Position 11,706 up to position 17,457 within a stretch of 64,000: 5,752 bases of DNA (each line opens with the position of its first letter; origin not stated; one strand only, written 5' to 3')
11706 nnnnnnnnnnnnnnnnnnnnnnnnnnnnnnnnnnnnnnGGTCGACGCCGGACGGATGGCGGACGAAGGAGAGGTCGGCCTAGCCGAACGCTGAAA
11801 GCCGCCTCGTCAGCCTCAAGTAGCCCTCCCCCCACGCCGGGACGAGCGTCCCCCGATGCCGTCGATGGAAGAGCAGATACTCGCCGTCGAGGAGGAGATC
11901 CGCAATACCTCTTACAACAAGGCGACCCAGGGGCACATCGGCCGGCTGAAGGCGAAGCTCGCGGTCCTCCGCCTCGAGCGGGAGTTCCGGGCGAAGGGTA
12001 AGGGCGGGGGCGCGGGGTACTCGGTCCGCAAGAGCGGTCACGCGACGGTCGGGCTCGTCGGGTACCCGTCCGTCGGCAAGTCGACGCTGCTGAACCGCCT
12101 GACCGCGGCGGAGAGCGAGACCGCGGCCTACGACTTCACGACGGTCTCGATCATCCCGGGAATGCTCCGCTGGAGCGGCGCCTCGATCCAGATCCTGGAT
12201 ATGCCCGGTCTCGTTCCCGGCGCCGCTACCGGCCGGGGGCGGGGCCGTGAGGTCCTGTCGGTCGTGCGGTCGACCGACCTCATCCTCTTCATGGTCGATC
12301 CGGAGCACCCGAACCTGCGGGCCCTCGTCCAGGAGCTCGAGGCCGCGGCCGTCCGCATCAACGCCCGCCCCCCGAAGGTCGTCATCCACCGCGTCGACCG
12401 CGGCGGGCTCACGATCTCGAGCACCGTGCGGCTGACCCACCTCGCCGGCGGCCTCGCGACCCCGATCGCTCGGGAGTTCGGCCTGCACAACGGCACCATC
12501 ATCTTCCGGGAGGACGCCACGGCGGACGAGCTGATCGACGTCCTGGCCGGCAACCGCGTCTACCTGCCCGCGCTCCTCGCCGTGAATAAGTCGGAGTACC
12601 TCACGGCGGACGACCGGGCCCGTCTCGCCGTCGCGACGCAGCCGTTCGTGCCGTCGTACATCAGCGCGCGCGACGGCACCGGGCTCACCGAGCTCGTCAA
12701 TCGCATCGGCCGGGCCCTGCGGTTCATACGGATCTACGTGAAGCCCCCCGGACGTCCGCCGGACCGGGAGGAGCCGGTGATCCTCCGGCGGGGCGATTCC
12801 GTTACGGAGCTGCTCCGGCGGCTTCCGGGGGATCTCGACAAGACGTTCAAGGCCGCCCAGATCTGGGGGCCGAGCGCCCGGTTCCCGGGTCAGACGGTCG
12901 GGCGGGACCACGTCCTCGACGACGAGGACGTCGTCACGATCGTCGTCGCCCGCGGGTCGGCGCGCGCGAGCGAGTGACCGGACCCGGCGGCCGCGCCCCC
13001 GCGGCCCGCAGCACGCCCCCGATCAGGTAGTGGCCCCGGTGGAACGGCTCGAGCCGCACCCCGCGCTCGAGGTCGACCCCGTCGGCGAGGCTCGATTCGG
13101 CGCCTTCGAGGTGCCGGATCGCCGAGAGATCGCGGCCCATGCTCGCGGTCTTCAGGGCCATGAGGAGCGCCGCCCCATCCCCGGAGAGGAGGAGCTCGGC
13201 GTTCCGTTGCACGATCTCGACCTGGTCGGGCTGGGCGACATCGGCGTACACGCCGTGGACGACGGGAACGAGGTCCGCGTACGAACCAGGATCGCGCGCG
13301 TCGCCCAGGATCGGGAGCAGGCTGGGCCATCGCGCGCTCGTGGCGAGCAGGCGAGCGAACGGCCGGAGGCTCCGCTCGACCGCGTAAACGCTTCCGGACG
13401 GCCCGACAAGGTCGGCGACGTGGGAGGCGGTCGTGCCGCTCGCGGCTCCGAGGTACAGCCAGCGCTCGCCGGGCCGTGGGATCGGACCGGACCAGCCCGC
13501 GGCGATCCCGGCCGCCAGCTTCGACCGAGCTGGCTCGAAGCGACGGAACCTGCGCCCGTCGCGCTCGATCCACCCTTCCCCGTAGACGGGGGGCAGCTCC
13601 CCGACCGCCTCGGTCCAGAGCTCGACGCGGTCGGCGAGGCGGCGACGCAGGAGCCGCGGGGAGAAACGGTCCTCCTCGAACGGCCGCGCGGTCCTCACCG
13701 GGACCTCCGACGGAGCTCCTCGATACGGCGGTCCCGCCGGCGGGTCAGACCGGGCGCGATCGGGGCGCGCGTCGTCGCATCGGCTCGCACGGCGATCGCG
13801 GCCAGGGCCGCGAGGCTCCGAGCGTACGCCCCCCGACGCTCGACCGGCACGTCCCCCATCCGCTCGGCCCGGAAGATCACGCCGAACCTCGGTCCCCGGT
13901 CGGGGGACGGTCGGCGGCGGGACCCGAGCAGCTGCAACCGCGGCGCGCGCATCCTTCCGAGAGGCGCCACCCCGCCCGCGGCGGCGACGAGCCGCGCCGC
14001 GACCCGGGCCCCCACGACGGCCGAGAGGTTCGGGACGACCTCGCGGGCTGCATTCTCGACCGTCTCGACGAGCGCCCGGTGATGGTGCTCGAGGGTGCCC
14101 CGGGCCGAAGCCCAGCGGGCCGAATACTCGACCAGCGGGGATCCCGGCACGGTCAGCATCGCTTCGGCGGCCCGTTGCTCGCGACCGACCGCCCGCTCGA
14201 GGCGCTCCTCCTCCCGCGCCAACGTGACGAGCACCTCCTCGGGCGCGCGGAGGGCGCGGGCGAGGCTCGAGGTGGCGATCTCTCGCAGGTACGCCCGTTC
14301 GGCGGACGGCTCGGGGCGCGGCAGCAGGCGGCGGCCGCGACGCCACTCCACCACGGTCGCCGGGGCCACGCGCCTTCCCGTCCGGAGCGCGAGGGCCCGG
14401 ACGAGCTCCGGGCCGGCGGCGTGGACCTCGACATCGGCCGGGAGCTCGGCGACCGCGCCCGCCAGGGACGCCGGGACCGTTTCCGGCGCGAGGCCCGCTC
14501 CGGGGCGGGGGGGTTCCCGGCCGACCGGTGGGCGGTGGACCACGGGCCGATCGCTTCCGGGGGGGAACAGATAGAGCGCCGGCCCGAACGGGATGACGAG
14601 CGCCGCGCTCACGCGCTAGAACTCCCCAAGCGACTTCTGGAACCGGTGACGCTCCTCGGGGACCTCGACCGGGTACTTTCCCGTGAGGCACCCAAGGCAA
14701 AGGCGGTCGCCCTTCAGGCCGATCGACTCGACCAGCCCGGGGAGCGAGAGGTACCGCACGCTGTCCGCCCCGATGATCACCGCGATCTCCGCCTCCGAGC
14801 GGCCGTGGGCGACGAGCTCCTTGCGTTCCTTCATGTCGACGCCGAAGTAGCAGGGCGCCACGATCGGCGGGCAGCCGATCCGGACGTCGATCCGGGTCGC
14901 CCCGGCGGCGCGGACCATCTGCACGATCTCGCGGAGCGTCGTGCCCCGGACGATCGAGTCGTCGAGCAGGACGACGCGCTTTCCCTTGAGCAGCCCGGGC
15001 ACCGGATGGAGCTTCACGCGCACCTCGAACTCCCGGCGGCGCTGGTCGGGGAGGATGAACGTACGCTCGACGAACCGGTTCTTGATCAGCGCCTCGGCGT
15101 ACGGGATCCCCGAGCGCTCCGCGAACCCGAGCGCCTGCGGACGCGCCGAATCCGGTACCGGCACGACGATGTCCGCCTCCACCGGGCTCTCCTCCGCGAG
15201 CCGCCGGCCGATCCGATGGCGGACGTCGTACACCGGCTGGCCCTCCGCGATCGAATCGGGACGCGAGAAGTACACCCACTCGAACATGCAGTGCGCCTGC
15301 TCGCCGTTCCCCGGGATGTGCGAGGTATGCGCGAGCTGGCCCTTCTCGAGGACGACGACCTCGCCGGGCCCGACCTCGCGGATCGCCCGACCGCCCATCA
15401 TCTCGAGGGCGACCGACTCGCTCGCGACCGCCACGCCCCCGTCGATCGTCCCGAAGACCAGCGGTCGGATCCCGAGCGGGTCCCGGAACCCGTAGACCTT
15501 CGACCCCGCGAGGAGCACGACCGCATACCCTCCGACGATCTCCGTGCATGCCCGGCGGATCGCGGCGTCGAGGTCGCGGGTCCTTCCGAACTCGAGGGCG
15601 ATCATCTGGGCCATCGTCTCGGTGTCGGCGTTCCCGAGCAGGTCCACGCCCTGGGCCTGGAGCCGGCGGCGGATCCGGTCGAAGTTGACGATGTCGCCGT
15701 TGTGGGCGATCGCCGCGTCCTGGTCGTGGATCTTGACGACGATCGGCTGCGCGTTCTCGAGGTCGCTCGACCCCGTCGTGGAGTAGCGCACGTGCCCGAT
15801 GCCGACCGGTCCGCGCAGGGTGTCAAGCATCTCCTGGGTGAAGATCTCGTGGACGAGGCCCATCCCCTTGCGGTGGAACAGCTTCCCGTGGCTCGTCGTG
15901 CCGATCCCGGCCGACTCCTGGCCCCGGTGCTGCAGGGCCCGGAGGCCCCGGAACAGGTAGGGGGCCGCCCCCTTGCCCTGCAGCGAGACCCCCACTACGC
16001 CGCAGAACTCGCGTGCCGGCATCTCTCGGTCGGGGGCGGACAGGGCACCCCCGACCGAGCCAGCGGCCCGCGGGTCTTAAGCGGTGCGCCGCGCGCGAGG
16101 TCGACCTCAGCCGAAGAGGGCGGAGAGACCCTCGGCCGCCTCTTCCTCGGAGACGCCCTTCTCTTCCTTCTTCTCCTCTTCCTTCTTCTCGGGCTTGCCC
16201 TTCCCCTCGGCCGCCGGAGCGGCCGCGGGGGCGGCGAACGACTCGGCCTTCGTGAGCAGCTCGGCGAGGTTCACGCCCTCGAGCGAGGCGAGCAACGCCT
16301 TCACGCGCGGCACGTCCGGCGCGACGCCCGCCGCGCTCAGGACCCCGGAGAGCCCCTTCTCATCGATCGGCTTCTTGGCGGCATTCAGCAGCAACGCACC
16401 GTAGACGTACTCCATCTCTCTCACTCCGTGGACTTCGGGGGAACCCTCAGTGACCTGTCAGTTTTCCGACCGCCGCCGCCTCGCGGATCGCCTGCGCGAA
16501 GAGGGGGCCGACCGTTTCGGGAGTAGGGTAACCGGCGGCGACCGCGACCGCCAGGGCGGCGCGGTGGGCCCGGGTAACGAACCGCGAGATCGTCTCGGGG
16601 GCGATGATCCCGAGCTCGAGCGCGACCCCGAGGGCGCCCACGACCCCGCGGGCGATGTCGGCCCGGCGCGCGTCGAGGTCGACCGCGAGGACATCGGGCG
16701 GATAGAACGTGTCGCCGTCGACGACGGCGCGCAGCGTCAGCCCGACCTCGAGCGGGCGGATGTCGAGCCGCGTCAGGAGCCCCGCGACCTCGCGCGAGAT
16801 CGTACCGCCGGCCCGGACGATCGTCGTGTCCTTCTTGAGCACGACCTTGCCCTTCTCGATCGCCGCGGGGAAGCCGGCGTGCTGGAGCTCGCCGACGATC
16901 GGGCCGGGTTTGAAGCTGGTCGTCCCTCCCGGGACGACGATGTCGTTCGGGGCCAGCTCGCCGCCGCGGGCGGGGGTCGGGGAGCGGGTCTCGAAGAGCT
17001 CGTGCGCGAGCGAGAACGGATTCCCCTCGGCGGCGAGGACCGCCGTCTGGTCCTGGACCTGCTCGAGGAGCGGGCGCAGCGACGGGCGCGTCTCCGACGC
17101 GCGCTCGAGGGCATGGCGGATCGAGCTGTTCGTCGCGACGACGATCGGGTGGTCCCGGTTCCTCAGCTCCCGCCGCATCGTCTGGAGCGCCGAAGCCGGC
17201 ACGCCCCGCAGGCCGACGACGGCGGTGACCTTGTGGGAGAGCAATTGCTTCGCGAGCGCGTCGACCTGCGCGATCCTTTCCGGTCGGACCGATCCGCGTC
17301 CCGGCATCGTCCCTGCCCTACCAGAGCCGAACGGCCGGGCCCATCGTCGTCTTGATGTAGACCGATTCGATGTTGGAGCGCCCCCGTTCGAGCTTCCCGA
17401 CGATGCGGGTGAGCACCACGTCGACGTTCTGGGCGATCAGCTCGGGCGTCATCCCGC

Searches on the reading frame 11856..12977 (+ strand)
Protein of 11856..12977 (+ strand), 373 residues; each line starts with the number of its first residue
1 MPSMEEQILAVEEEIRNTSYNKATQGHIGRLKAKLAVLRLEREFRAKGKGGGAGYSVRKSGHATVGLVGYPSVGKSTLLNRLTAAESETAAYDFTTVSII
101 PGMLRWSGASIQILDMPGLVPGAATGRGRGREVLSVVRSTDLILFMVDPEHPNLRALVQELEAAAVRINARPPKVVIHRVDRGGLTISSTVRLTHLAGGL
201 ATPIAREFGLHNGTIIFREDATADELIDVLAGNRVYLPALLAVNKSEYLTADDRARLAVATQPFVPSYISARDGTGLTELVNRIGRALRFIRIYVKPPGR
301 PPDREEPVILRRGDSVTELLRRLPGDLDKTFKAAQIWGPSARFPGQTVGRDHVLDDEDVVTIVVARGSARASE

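Call 3: search_protein_families(library=pfam, proteins=[window:11856-12977:+], max_evalue=0.1)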
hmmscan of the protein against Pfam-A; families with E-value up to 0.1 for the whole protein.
window:11856-12977:+ (373 aa): 10 families
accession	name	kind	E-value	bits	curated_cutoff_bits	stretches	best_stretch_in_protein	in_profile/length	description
PF01926.29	MMR_HSR1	-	7.4e-24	84.5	21.9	1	64-176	1-110/113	50S ribosome-binding GTPase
PF16897.10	MMR_HSR1_Xtn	-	1.2e-20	73.9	35.2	1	182-288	1-104/106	C-terminal region of MMR_HSR1 domain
PF02824.27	TGS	-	7.9e-12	45.5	22.2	1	291-363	1-59/60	TGS domain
PF02421.24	FeoB_N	-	5.2e-10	39.5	27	1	64-119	2-57/156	Ferrous iron transport protein B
PF00350.29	Dynamin_N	-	0.0002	21.9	27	0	102-163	94-152/168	Dynamin family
PF09439.16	SRPRB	-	0.004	17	25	1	64-120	5-57/178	Signal recognition particle receptor beta subunit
PF03308.22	MeaB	-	0.0089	15.5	23.1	1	59-85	29-56/273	Methylmalonyl Co-A mutase-associated GTPase MeaB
PF13191.12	AAA_16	-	0.026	15.5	32.6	1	60-89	22-51/167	AAA ATPase domain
PF13401.12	AAA_22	-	0.027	15.2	27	0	67-93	10-33/130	AAA domain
PF03193.22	RsgA_GTPase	-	0.078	13.2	30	0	63-86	107-131/174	RsgA GTPase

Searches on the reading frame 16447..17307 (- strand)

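Call 83: search_protein_families(library=pfam, proteins=[window:16447-17307:-], max_evalue=0.00001)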
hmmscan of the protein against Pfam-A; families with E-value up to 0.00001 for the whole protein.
window:16447-17307:- (286 aa): 2 families
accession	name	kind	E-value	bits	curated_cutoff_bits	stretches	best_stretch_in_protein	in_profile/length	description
PF17777.6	RL10P_insert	-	2.8e-16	59.6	29.1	1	113-183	1-71/71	Insertion domain in 60S ribosomal protein L10P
PF00466.25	Ribosomal_L10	-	2.9e-12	46.9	22.8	1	8-106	3-97/100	Ribosomal protein L10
